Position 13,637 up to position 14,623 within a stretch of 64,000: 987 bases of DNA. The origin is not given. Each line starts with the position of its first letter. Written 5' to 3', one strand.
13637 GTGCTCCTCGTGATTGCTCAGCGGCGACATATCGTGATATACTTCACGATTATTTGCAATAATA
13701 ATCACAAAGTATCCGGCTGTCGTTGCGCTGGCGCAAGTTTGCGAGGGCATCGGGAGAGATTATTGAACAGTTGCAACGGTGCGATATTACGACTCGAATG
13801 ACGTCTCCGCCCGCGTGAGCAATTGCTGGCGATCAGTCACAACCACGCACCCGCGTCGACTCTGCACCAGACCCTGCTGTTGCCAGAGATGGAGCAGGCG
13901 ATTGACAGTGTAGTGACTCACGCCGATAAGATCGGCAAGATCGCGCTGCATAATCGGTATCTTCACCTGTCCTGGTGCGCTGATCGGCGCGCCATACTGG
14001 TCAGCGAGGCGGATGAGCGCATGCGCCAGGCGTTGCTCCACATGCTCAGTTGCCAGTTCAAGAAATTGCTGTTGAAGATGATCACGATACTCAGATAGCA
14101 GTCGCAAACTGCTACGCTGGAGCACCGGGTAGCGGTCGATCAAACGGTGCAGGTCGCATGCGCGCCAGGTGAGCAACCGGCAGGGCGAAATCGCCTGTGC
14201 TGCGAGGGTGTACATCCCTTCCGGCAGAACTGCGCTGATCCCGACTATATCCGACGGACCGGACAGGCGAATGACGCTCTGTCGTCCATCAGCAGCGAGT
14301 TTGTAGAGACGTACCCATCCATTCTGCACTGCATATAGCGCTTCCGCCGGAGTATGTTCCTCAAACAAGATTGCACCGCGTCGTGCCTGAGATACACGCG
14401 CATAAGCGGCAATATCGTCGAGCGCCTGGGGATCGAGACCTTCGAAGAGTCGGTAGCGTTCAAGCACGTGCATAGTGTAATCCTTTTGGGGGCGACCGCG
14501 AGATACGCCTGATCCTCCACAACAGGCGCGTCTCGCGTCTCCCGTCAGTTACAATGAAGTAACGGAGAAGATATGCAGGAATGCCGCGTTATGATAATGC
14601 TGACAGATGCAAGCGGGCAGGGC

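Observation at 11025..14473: Candidate new respiratory/NO module: CydA-CydA' heterodimer with fused cytochrome c under an NnrR-like activator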

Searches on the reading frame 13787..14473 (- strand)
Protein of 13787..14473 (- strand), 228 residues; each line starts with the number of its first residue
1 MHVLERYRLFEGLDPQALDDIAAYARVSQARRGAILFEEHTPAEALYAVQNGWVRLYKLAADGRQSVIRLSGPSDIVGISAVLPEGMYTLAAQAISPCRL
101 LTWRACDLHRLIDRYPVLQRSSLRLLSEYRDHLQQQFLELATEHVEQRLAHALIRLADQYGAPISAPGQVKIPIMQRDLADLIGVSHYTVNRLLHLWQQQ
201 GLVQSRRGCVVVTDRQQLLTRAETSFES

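Call 3: search_protein_families(library=pfam, proteins=[window:13787-14473:-], max_evalue=1)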
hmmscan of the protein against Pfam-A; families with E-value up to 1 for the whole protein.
window:13787-14473:- (228 aa): 12 families
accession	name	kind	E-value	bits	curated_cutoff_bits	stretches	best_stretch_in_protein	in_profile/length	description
PF13545.12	HTH_Crp_2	-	1.4e-16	60.7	27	1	147-219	1-68/70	Crp-like helix-turn-helix domain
PF00027.35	cNMP_binding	-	1.8e-16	60.3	27.5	1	30-115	4-89/89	Cyclic nucleotide-binding domain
PF12802.13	MarR_2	-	2.3e-06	28.1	27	1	176-206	23-53/61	MarR family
PF13384.12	HTH_23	-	0.00033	20.8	24.6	1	177-203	21-47/50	Homeodomain-like domain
PF25213.1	HVO_A0261_N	-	0.0009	19.5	35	1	173-215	24-66/86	HVO_A0261 N-terminal domain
PF00392.27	GntR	-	0.0091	16.1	27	1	176-208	27-59/64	Bacterial regulatory proteins, gntR family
PF00325.26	Crp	-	0.014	15.5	21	1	178-202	7-31/32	Bacterial regulatory proteins, crp family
PF00356.27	LacI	-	0.027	14.7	27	0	177-195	3-21/46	Bacterial regulatory proteins, lacI family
PF02082.26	Rrf2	-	0.031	14.9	30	1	173-208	23-58/132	Iron-dependent Transcriptional regulator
PF13551.12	HTH_29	-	0.032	14.8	28.1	1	177-206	16-48/64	Winged helix-turn helix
PF05344.16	DUF746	-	0.065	13.7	26.9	1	173-199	12-38/64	Domain of Unknown Function (DUF746)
PF01047.28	MarR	-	0.094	13.1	24.6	0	173-207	17-51/59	MarR family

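Call 4: search_protein_families(library=ncbifam, proteins=[window:13787-14473:-], max_evalue=1)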
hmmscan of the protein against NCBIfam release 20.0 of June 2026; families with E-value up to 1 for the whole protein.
window:13787-14473:- (228 aa): 19 families
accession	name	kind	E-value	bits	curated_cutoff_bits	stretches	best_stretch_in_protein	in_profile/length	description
NF008365.0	PRK11161.1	subfamily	1.8e-16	60.2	228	1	18-223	42-244/250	fumarate/nitrate reduction transcriptional regulator Fnr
NF050806.1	TransRegFixKCaul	equivalog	2.2e-15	56.5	300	1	25-217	23-209/215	transcriptional regulator FixK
NF006901.0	PRK09392.1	equivalog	1.1e-12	47.8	211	1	5-220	10-219/236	transcriptional activator FtrB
NF008732.0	PRK11753.1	equivalog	3.6e-12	46.2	266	1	17-214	15-212/214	cAMP-activated global transcriptional regulator CRP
NF053664.1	TransRegPtrACyano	equivalog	3.8e-09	36.2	300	1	45-212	29-189/196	Crp/Fnr family transcriptional regulator PtrA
NF052518.1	TransRegLdrP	equivalog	4.4e-08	33.4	300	1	31-227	5-193/195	transcriptional regulator LdrP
NF045989.1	TransRegFnrLRhodb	equivalog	4.2e-07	29.4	300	1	18-222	32-235/245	transcriptional regulator FnrL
NF010499.0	PRK13918.1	equivalog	4.9e-07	29.5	274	1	33-220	20-199/205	CRP/FNR family transcriptional regulator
NF041163.2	encap_f2b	equivalog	9.8e-07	28.2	400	1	9-130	78-201/450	family 2B encapsulin nanocompartment shell protein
TIGR03697.1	NtcA_cyano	equivalog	1.3e-06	28.3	244.95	1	36-219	4-189/193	global nitrogen regulator NtcA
NF007707.0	PRK10402.1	subfamily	1.6e-05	24.6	180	1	19-220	25-216/226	transcriptional regulator YeiL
NF050815.1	TransActFtrBCaul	equivalog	2.6e-05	23.6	300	1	6-194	13-196/251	transcriptional activator FtrB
NF058543.1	ActPatMycb56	equivalog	0.00022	20.2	460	1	9-98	3-91/317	acetyltransferase Pat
NF008273.0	PRK11050.1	equivalog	0.0015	18.2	153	1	160-215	41-97/156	manganese-binding transcriptional regulator MntR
NF052290.2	MocR_like_YczR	exception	0.002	16.9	487.4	1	176-216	46-86/458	MocR-like transcription factor YczR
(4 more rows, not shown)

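Call 43: search_solved_structures(query=window:13787-14473:-, max_evalue=0.001, show_alignments=4)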
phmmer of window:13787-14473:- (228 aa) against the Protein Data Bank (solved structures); distinct sequences matched with E-value up to 0.001: 61 (the best 60 are shown).
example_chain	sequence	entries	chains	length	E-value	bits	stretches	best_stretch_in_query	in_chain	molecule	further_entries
4cyd_A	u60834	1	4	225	6.4e-27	97.9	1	2-222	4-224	PROBABLE TRANSCRIPTION REGULATOR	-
4byy_A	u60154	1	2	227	6.6e-27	97.9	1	2-222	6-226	TRANSCRIPTIONAL REGULATOR, CRP/FNR FAMILY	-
3r6s_A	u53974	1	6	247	9e-27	97.4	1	2-222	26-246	transcription regulator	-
3h3u_A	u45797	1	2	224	7.1e-23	84.7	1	3-222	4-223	PROBABLE TRANSCRIPTIONAL REGULATORY PROTEIN (PROBABLY CRP/FNR-FAMILY)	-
3mzh_A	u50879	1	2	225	7.1e-23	84.7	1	3-222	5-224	PROBABLE TRANSCRIPTIONAL REGULATORY PROTEIN (PROBABLY CRP/FNR-FAMILY)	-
3d0s_A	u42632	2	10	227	7.2e-23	84.7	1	3-222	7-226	TRANSCRIPTIONAL REGULATORY PROTEIN | PROBABLE TRANSCRIPTIONAL REGULATORY PROTEIN (PROBABLY CRP/ FNR-FAMILY)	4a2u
3i54_A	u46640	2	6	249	1e-22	84.2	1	3-222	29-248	Transcriptional regulator, Crp/Fnr family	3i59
4ev0_A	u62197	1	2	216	2.4e-18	69.9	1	8-215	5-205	Transcription regulator, Crp family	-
3dkw_A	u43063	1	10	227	1.2e-15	61.1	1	3-218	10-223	DNR protein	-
9qlt_A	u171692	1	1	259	5.4e-14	55.7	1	18-220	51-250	FNR type regulator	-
8qto_A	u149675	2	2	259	1.2e-13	54.5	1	18-220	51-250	FNR type regulator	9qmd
9qll_A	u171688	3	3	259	1.3e-13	54.4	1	18-220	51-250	FNR type regulator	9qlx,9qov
9qmc_A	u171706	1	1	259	1.3e-13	54.4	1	18-220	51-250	FNR type regulator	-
5cvr_A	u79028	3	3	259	1.3e-13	54.4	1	18-220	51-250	FNR type regulator | FNR regulator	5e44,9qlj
9qly_A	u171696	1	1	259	1.8e-13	54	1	18-220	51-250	FNR type regulator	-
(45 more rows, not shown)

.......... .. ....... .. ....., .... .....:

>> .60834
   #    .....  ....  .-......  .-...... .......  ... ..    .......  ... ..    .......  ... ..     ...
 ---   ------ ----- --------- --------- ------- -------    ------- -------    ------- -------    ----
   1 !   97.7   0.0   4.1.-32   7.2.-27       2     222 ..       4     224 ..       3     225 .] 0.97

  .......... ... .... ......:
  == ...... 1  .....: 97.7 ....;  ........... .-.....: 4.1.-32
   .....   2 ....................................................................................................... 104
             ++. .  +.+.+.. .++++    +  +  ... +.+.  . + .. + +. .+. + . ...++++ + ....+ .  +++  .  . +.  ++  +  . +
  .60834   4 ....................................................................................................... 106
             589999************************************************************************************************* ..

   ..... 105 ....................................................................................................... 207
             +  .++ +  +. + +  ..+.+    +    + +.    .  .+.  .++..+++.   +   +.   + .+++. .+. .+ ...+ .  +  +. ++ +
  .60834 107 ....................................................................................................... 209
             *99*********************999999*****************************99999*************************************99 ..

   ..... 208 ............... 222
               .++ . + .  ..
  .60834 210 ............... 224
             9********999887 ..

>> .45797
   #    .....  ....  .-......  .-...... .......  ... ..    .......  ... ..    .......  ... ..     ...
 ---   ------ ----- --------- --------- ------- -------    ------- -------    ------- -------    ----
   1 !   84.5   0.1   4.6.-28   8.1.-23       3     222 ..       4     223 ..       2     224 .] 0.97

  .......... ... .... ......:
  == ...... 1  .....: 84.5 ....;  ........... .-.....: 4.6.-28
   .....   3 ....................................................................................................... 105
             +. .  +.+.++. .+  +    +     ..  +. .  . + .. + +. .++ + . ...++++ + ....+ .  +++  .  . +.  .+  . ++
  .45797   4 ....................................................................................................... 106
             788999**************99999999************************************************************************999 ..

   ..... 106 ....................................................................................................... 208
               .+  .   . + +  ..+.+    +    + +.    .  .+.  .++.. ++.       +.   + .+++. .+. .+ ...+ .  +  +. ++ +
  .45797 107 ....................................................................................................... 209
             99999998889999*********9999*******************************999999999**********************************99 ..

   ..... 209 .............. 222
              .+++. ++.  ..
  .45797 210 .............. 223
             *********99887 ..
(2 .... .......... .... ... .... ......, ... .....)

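Call 60: find_homologous_proteins(query=window:13787-14473:-)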
Query window:13787-14473:- (228 aa): 20 proteins with E <= 0.001 among 699 candidates.
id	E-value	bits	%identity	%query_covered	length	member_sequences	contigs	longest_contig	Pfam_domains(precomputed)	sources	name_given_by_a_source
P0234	7.9e-145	498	100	100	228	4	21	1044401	PF12802.14,PF13545.13,PF00027.36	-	-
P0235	1.9e-142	490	99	100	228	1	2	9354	PF12802.14,PF13545.13,PF00027.36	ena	-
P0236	1.5e-136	471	94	100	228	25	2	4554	PF12802.14,PF13545.13,PF00027.36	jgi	jgi:transcriptional regulator, Crp/Fnr family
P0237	2.4e-135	467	93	100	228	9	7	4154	PF12802.14,PF13545.13,PF00027.36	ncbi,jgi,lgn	jgi:transcriptional regulator, Crp/Fnr family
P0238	1.8e-133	461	93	100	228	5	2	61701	PF12802.14,PF13545.13,PF00027.36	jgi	jgi:CRP-like cAMP-binding protein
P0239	1.2e-116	406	81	100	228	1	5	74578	PF13545.13,PF00027.36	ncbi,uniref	ncbi:Crp/Fnr family transcriptional regulator [Chloroflexus sp.]|uniref:Crp/Fnr family transcription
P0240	1.5e-103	363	74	99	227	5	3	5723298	PF13545.13,PF00027.36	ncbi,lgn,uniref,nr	ncbi:Crp/Fnr family transcriptional regulator [Roseiflexus castenholzii]|uniref:Transcriptional regu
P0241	2.9e-102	359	73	100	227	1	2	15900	PF12802.14,PF13545.13,PF00027.36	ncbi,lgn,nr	ncbi:MAG: Crp/Fnr family transcriptional regulator [Roseiflexaceae bacterium]|nr:Crp/Fnr family tran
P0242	5.4e-100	352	73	98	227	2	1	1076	PF12802.14,PF13545.13,PF00027.36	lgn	-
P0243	2.2e-97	343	69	100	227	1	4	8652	PF12802.14,PF13545.13,PF00027.36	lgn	-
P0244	3.9e-97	342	70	100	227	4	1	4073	PF12802.14,PF13545.13,PF00027.36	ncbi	-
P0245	1.1e-96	341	70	100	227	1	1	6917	PF12802.14,PF13545.13,PF00027.36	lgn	-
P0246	7.6e-95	335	69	99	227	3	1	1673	PF12802.14,PF13545.13,PF00027.36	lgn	-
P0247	3.0e-93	330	87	78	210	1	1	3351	PF12802.14,PF13545.13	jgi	-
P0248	3.2e-90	320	85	74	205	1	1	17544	PF00027.36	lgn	-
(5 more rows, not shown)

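Call 61: find_encoding_contigs(protein=P0240, flank=6000, max_places=2)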
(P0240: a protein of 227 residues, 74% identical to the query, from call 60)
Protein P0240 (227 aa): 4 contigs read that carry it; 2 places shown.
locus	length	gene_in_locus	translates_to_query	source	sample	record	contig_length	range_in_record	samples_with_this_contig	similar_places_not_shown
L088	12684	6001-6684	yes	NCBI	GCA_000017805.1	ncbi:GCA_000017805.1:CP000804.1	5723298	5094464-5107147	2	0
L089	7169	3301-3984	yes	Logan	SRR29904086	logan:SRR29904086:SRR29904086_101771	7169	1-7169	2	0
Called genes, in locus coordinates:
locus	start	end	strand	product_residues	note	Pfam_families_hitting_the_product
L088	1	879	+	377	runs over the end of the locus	PF13439:Glyco_transf_4, PF13579:Glyco_trans_4_4, PF20706:GT4-conflict, PF00534:Glycos_transf_1, PF13692:Glyco_trans_1_4, PF13524:Glyco_trans_1_2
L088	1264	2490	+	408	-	PF13439:Glyco_transf_4 (weak), PF00534:Glycos_transf_1, PF20706:GT4-conflict (weak), PF13692:Glyco_trans_1_4, PF13524:Glyco_trans_1_2 (faint)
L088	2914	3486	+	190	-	-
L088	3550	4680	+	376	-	PF03773:ArsP_1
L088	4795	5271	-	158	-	PF01475:FUR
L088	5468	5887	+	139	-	-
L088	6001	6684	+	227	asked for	PF00027:cNMP_binding, PF13545:HTH_Crp_2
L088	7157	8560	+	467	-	-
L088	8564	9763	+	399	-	-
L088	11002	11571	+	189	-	PF13451:zf_Tbcl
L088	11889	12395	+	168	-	PF01475:FUR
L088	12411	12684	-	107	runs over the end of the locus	-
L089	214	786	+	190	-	-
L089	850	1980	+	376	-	PF03773:ArsP_1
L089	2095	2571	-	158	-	PF01475:FUR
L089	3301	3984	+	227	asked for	PF00027:cNMP_binding, PF13545:HTH_Crp_2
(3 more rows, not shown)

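Call 106: search_dna_similar(query=window:13787-14473:-, collection=plasmids, mode=protein, max_rows=40, max_evalue=1e-10)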
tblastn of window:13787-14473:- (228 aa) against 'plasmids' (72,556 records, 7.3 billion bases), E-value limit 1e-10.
Records with a match: 721; places in all: 759; records where one place covers at least 80% of the query: 696.
Best place of each record, by identity: <60% 721.
By first word of the organism name: Enterococcus 230; Phaeobacter 58; Rhizobium 55; Sinorhizobium 50; Leuconostoc 35; Azospirillum 29; Listeria 26; Ligilactobacillus 23; Bacillus 22; Agrobacterium 19; and 65 more.
By predicted mobility (MOB-suite, as given by PLSDB): non-mobilizable 322; conjugative 243; mobilizable 156.
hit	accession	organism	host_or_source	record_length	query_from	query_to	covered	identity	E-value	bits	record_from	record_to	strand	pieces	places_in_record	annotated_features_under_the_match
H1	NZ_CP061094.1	Roseomonas marmotae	Marmota himalayana,pure culture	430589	2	218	95%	36.1%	1e-34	137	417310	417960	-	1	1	Crp/Fnr family transcriptional regulator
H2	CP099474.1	Roseomonas mucosa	Human skin,single cell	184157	2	218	95%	35.2%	1e-33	134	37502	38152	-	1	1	Crp/Fnr family transcriptional regulator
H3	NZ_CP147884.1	Roseomonas mucosa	cell culture,Styx glacier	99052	2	218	95%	34.2%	1e-31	129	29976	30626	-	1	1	Crp/Fnr family transcriptional regulator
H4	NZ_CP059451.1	Azospirillum brasilense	Prokaryotes,soil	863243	3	223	97%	33.0%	3e-33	133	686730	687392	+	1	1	Crp/Fnr family transcriptional regulator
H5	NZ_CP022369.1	Azospirillum sp. TSH58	single cell,paddy soils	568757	3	223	97%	33.0%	6e-33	132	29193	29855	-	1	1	Crp/Fnr family transcriptional regulator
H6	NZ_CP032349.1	Azospirillum brasilense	soil sample,Agricultural field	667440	3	223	97%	33.0%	8e-33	132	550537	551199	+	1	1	Crp/Fnr family transcriptional regulator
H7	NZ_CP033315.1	Azospirillum brasilense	rhizosphere soil of Digitaria ...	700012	4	223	96%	32.7%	2e-32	130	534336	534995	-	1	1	Crp/Fnr family transcriptional regulator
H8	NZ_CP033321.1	Azospirillum brasilense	rhizosphere soil of Cynodon ...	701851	4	223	96%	32.7%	2e-32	130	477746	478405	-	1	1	Crp/Fnr family transcriptional regulator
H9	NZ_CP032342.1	Azospirillum brasilense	soil sample,Agricultural field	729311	4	223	96%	32.7%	2e-32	130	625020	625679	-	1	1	Crp/Fnr family transcriptional regulator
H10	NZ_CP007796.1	Azospirillum argentinense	Triticum aestivum L.,Root,wheat ...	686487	4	223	96%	32.7%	5e-32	129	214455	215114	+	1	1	Crp/Fnr family transcriptional regulator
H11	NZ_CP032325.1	Azospirillum argentinense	soil sample,Agricultural field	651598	4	223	96%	32.7%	6e-32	129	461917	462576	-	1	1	Crp/Fnr family transcriptional regulator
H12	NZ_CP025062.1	Roseomonas mucosa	Homo sapiens,Clinical, healthy, human ...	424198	2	218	95%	32.7%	6e-32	129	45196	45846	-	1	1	Crp/Fnr family transcriptional regulator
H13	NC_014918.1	Mesorhizobium ciceri biovar biserrulae WSM1271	-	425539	3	224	97%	32.0%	6e-32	129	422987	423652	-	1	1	Crp/Fnr family transcriptional regulator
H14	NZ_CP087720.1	Roseomonas sp. OT10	single cell,human skin swab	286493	4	218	94%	33.0%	1e-26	114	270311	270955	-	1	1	Crp/Fnr family transcriptional regulator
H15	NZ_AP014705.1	Methylobacterium aquaticum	-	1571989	9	218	92%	33.5%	1e-29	122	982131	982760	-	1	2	none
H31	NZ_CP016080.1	Mesorhizobium loti NZP2037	Lotus,cell culture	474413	10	223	94%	30.8%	6e-30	124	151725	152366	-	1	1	Crp/Fnr family transcriptional regulator | DUF1858 domain-containing protein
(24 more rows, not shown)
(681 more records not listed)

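Call 107: get_annotated_region(hit=H4, flank=7000)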
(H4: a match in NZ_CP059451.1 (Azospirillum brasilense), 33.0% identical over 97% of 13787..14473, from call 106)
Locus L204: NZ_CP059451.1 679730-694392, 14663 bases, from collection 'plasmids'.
description: Azospirillum brasilense strain 2020WEIHUA_K plasmid unnamed2, complete sequence
organism: Azospirillum brasilense (NCBI taxid 192)
taxonomy: Bacteria; Pseudomonadota; Alphaproteobacteria; Rhodospirillales; Azospirillaceae; Azospirillum; Azospirillum brasilense
host: -; source: Prokaryotes,soil; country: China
typing (MOB-suite, as given by PLSDB): mobilizable; relaxase MOBP
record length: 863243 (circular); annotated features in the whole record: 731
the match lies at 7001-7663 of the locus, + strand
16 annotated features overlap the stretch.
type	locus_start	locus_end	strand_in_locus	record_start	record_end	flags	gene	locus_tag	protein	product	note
CDS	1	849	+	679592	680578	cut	-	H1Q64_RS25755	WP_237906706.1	FAD:protein FMN transferase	GO:0017013 - protein flavinylation [Evidence IEA]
CDS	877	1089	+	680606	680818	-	-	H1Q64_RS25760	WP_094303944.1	twin-arginine translocase TatA/TatE family subunit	GO:0043953 - protein transport by the Tat complex [Evidence IEA]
CDS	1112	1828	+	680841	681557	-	-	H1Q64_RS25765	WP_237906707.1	cyclic nucleotide-binding domain-containing protein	-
CDS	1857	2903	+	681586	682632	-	-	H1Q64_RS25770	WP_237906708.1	NnrS family protein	-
CDS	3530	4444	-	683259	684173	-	-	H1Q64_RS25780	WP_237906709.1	U32 family peptidase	GO:0006744 - ubiquinone biosynthetic process [Evidence IEA]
CDS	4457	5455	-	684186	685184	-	-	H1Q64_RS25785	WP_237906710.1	peptidase U32 family protein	-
CDS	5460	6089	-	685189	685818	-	-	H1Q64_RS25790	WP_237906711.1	SCP2 sterol-binding domain-containing protein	-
CDS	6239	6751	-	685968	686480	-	-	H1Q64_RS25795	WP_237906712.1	DUF2249 domain-containing protein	-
CDS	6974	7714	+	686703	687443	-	-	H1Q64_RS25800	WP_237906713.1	Crp/Fnr family transcriptional regulator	GO:0006355 - regulation of DNA-templated transcription [Evidence IEA]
CDS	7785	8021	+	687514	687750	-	-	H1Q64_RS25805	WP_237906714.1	DUF1858 domain-containing protein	-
CDS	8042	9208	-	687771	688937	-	-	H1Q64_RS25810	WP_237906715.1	NnrS family protein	-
CDS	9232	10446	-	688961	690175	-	-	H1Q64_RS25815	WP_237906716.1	NnrS family protein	-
CDS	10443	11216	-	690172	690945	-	-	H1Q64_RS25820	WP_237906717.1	ATP-binding cassette domain-containing protein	-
CDS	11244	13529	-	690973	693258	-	-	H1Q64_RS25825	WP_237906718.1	TonB-dependent receptor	GO:0015891 - siderophore transport [Evidence IEA]; GO:0055085 - transmembrane transport [Evidence IEA]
CDS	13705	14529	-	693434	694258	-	-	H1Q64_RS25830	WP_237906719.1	ABC transporter permease subunit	GO:0055085 - transmembrane transport [Evidence IEA]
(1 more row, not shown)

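Call 108: get_annotated_region(hit=H31, flank=7000)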
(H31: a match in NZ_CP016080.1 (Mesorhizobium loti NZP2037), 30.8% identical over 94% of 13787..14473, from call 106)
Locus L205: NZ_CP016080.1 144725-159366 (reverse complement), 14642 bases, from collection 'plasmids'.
description: Mesorhizobium loti NZP2037 plasmid pML2037, complete sequence
organism: Mesorhizobium loti NZP2037 (NCBI taxid 935546)
taxonomy: Bacteria; Pseudomonadota; Alphaproteobacteria; Hyphomicrobiales; Phyllobacteriaceae; Mesorhizobium; Mesorhizobium loti; Mesorhizobium loti NZP2037
host: -; source: Lotus,cell culture; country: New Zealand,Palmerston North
typing (MOB-suite, as given by PLSDB): non-mobilizable; replicon IncP; mating-pair formation MPF_T
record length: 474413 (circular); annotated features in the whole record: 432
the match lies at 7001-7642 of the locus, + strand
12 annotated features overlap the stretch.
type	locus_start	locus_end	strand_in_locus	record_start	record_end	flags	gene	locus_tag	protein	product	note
CDS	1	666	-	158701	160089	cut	-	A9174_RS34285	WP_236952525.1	nitrous oxide reductase family maturation protein NosD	-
CDS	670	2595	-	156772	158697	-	nosZ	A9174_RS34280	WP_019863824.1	TAT-dependent nitrous-oxide reductase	GO:0019333 - denitrification pathway [Evidence IEA]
CDS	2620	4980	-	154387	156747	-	-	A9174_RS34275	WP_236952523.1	NosR/NirI family protein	-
CDS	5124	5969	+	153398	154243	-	-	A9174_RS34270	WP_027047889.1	ferritin family protein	-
CDS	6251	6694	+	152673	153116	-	-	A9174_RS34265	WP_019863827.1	pseudoazurin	-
CDS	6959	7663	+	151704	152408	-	-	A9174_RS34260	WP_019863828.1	Crp/Fnr family transcriptional regulator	-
CDS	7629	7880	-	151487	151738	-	-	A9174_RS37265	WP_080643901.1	DUF1858 domain-containing protein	-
CDS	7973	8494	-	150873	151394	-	-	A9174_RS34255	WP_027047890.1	DUF2249 domain-containing protein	-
CDS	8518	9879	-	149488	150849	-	-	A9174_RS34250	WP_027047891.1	hypothetical protein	-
CDS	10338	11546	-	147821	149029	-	-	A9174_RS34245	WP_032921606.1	NnrS family protein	-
CDS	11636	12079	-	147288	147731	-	-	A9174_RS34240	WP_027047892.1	pseudoazurin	-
CDS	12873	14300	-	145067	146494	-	-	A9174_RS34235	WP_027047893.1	saccharopine dehydrogenase C-terminal domain-containing protein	-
